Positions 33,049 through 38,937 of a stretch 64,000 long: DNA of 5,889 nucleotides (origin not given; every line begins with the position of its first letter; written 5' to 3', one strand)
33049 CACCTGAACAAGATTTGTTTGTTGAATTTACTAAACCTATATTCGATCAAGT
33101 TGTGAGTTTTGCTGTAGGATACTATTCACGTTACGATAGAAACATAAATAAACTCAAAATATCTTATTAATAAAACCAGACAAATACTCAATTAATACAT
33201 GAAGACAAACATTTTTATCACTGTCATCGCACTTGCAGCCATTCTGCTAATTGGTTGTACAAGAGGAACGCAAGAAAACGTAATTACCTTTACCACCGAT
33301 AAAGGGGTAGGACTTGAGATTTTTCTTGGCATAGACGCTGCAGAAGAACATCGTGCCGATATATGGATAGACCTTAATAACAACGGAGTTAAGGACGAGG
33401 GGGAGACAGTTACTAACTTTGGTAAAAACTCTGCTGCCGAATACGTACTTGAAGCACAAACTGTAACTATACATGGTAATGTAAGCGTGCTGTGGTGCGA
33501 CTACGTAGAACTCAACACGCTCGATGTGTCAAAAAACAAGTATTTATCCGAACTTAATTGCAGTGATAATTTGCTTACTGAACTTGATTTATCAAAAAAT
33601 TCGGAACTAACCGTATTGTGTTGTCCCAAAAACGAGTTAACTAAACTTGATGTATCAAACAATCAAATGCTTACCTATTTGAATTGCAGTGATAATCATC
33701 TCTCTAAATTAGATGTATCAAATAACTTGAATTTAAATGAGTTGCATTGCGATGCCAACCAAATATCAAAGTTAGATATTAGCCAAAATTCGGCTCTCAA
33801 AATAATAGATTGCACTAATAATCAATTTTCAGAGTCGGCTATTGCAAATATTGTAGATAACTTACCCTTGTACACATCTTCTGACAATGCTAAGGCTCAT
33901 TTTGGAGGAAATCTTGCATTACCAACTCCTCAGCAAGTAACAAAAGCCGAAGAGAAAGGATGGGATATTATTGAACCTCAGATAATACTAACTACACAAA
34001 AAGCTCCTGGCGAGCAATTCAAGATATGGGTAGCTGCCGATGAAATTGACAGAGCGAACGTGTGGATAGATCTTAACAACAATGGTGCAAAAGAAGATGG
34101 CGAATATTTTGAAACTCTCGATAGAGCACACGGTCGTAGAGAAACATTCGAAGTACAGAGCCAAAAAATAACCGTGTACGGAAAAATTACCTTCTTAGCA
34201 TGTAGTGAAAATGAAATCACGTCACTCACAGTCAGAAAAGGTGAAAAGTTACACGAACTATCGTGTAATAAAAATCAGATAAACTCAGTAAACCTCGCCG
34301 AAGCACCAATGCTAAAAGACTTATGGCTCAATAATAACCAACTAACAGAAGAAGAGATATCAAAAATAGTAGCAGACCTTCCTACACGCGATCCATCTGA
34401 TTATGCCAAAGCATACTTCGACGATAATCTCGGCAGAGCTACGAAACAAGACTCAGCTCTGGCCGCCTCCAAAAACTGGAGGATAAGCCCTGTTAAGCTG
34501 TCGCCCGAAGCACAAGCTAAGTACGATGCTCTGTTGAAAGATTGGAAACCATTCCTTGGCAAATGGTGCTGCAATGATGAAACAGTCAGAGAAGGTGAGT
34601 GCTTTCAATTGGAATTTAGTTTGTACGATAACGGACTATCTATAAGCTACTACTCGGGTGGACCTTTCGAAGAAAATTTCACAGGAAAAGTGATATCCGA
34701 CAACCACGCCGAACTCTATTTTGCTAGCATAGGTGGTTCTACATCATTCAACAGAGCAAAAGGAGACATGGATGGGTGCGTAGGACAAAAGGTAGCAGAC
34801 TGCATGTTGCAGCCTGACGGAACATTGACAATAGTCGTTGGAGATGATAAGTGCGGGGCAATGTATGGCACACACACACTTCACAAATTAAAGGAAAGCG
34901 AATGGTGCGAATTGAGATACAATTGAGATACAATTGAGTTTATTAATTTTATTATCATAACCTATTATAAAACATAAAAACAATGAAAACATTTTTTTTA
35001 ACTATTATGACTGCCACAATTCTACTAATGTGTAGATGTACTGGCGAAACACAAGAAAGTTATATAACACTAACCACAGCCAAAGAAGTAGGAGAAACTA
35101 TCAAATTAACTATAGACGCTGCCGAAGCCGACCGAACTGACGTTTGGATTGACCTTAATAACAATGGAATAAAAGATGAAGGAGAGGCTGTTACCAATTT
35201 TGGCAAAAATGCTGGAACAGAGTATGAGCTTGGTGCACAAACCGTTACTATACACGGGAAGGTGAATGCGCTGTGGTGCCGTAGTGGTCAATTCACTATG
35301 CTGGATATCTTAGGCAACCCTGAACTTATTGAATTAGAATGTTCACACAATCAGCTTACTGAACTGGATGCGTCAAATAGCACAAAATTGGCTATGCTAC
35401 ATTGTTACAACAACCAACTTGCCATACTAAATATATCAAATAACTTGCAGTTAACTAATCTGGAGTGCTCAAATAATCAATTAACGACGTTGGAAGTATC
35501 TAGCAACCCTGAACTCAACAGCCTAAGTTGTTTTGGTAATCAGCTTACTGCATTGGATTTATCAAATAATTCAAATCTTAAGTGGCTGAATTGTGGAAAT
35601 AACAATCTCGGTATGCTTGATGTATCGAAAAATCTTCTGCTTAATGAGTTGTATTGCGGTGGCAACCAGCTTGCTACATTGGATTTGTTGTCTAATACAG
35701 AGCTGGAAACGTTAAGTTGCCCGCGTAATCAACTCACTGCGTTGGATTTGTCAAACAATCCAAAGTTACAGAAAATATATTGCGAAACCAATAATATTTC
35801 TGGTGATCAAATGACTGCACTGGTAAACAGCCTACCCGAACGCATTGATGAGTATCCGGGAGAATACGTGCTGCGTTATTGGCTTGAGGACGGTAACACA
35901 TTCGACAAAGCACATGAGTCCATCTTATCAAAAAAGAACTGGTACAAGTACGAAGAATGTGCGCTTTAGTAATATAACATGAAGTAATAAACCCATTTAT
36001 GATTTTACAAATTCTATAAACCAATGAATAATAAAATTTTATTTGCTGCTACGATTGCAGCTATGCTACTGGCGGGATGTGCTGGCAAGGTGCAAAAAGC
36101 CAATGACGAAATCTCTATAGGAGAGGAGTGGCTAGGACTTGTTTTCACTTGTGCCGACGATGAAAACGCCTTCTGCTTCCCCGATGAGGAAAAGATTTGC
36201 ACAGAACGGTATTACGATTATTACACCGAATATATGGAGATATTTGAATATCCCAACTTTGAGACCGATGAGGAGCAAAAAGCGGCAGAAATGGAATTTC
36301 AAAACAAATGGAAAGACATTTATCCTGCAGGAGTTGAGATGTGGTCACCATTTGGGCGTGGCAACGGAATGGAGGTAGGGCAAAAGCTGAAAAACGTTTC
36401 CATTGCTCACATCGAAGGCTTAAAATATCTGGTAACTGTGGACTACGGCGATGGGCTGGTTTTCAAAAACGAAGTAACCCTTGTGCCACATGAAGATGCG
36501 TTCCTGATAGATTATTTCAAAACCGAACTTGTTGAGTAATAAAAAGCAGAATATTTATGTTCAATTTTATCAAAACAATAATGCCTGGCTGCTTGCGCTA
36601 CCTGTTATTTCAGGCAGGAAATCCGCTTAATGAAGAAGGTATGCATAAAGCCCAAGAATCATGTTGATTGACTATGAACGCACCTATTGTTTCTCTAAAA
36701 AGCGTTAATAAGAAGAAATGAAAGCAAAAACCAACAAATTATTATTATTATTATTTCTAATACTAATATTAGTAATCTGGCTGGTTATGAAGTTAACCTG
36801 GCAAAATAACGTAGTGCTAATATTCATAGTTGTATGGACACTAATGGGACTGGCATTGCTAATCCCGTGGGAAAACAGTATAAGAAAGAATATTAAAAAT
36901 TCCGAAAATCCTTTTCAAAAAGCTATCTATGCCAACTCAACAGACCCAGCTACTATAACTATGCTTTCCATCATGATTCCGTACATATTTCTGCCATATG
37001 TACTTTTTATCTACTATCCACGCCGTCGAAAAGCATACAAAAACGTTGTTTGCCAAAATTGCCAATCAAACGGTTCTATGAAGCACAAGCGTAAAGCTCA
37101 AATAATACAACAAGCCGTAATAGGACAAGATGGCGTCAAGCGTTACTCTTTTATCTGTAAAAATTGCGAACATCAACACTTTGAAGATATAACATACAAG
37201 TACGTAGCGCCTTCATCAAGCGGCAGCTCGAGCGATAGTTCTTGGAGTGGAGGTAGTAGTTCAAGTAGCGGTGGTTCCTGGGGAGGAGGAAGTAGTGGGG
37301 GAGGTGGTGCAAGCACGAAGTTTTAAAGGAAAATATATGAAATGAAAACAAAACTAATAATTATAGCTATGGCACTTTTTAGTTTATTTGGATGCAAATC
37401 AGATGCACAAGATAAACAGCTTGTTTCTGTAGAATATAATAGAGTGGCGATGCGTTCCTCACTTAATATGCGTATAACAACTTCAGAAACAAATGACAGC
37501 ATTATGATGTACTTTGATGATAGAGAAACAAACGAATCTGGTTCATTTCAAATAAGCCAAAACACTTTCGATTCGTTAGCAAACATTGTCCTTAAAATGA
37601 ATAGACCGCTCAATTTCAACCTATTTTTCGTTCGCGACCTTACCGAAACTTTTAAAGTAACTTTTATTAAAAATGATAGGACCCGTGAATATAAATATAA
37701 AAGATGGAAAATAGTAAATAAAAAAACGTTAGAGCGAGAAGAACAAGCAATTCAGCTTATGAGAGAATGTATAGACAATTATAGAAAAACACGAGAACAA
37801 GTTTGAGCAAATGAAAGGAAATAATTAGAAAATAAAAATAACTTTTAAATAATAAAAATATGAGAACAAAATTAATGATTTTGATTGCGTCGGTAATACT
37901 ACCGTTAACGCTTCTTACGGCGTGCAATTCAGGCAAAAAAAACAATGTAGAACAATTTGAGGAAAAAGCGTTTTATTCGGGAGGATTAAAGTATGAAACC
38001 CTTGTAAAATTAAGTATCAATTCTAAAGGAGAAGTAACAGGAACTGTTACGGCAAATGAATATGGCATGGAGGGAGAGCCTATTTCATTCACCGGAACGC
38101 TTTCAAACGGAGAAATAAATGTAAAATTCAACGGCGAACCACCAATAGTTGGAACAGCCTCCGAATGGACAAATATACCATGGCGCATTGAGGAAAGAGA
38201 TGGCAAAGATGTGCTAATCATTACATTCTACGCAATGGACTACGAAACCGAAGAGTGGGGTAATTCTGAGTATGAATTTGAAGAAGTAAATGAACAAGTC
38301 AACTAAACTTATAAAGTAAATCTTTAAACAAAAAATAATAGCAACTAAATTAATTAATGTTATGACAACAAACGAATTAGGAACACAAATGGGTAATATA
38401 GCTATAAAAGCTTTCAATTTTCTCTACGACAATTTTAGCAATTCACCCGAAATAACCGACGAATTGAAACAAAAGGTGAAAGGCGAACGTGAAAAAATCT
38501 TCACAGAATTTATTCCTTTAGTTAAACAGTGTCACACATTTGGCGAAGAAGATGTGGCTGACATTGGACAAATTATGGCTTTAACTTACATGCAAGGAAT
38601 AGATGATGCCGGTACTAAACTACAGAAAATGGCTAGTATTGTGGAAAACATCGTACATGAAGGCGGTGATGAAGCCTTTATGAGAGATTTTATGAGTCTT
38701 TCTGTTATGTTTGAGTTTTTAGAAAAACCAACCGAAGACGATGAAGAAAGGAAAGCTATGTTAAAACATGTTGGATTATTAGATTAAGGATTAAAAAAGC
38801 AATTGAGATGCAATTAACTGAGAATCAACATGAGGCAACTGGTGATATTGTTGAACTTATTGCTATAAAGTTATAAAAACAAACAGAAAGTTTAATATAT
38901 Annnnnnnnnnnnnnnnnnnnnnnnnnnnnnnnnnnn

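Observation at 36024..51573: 15-kb same-strand island of small lipoproteins and unknown proteins with paralog families, remnants and hairpin repeats: possible immunity/inhibitor or surface-repertoire island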

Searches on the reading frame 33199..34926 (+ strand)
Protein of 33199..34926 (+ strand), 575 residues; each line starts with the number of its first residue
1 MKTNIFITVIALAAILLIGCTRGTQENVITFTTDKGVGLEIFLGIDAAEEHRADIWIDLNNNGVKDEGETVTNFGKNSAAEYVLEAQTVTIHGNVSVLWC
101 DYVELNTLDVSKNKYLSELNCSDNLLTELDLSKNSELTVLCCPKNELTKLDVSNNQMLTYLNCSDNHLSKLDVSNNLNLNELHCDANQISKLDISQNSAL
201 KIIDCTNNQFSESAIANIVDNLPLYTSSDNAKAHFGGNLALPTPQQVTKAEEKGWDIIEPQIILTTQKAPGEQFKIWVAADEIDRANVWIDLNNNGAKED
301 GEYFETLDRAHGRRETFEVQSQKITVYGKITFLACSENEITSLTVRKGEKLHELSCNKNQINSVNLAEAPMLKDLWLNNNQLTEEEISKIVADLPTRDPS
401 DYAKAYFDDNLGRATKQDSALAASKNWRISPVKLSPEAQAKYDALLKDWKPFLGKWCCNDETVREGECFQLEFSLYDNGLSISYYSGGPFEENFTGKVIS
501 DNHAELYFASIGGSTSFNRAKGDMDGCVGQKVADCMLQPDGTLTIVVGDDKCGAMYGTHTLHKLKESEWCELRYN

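Call 8: search_protein_families(library=pfam, max_evalue=0.01, proteins=[window:33199-34926:+])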
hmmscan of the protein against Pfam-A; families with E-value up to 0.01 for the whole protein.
window:33199-34926:+ (575 aa): 3 families
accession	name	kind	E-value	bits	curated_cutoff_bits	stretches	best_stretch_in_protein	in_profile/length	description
PF12799.13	LRR_4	-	6.9e-08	32.9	27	1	158-193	3-40/44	Leucine Rich repeats (2 copies)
PF20009.4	GEVED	-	2.1e-05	25.7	24.4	0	54-83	3-33/78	GEVED domain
PF12894.13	ANAPC4_WD40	-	0.00075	20.1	22.9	0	316-367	38-89/91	Anaphase-promoting complex subunit 4 WD40 domain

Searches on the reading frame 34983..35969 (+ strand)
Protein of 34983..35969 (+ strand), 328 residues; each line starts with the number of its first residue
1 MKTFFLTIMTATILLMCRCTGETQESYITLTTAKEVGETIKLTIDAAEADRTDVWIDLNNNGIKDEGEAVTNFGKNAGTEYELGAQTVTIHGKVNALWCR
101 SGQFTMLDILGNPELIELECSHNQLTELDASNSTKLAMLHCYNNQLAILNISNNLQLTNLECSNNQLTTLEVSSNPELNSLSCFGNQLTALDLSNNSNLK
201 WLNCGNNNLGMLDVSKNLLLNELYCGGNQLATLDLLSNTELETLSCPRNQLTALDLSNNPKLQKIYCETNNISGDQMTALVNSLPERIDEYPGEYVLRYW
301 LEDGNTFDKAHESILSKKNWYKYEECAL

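Call 8: search_protein_families(library=pfam, max_evalue=0.01, proteins=[window:34983-35969:+])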
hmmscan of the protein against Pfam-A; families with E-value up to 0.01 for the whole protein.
window:34983-35969:+ (328 aa): 1 family
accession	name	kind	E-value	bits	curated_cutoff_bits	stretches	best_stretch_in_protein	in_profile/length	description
PF12799.13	LRR_4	-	2.6e-16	59.7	27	3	239-273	1-36/44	Leucine Rich repeats (2 copies)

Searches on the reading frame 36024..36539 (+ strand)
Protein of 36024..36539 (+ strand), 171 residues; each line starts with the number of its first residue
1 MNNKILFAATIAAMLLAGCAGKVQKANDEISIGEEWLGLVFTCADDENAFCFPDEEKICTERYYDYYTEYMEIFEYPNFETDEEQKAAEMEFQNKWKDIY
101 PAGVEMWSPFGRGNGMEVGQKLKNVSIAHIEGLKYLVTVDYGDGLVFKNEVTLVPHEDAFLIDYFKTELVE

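Call 6: search_protein_families(library=pfam, max_evalue=0.01, proteins=[window:36024-36539:+])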
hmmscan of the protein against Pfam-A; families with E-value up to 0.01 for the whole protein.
window:36024-36539:+ (171 aa): 0 families

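Call 22: search_protein_families(library=ncbifam, max_evalue=0.01, proteins=[window:36024-36539:+])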
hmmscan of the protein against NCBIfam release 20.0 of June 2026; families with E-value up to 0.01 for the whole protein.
window:36024-36539:+ (171 aa): 0 families

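Call 50: search_protein_families(library=pfam, max_evalue=1, proteins=[window:36024-36539:+])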
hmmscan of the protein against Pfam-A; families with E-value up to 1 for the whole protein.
window:36024-36539:+ (171 aa): 0 families

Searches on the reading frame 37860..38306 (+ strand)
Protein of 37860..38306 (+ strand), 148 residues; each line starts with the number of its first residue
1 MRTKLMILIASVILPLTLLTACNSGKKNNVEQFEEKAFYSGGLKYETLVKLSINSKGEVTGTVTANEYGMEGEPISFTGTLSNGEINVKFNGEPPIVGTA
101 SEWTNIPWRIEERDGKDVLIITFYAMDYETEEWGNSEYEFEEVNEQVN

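Call 6: search_protein_families(library=pfam, max_evalue=0.01, proteins=[window:37860-38306:+])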
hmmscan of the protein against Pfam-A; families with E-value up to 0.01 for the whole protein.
window:37860-38306:+ (148 aa): 0 families

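Call 22: search_protein_families(library=ncbifam, max_evalue=0.01, proteins=[window:37860-38306:+])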
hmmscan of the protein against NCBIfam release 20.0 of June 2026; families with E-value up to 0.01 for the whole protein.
window:37860-38306:+ (148 aa): 0 families

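Call 50: search_protein_families(library=pfam, max_evalue=1, proteins=[window:37860-38306:+])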
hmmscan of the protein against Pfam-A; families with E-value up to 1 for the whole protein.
window:37860-38306:+ (148 aa): 0 families

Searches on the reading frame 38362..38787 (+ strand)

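Call 6: search_protein_families(library=pfam, max_evalue=0.01, proteins=[window:38362-38787:+])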
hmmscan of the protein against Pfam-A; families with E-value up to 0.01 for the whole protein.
window:38362-38787:+ (141 aa): 0 families

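Call 22: search_protein_families(library=ncbifam, max_evalue=0.01, proteins=[window:38362-38787:+])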
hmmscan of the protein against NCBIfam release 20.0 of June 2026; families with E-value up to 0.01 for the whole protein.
window:38362-38787:+ (141 aa): 0 families

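Call 50: search_protein_families(library=pfam, max_evalue=1, proteins=[window:38362-38787:+])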
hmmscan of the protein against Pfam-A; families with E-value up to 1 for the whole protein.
window:38362-38787:+ (141 aa): 1 family
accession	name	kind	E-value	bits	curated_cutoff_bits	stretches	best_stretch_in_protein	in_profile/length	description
PF01441.24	Lipoprotein_6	-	0.044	14.2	27.8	1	24-99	75-151/170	Lipoprotein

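Call 83: search_protein_families(library=padloc, max_evalue=0.001, proteins=[window:38362-38787:+])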
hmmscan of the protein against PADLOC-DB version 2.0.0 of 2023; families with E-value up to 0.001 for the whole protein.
window:38362-38787:+ (141 aa): 0 families
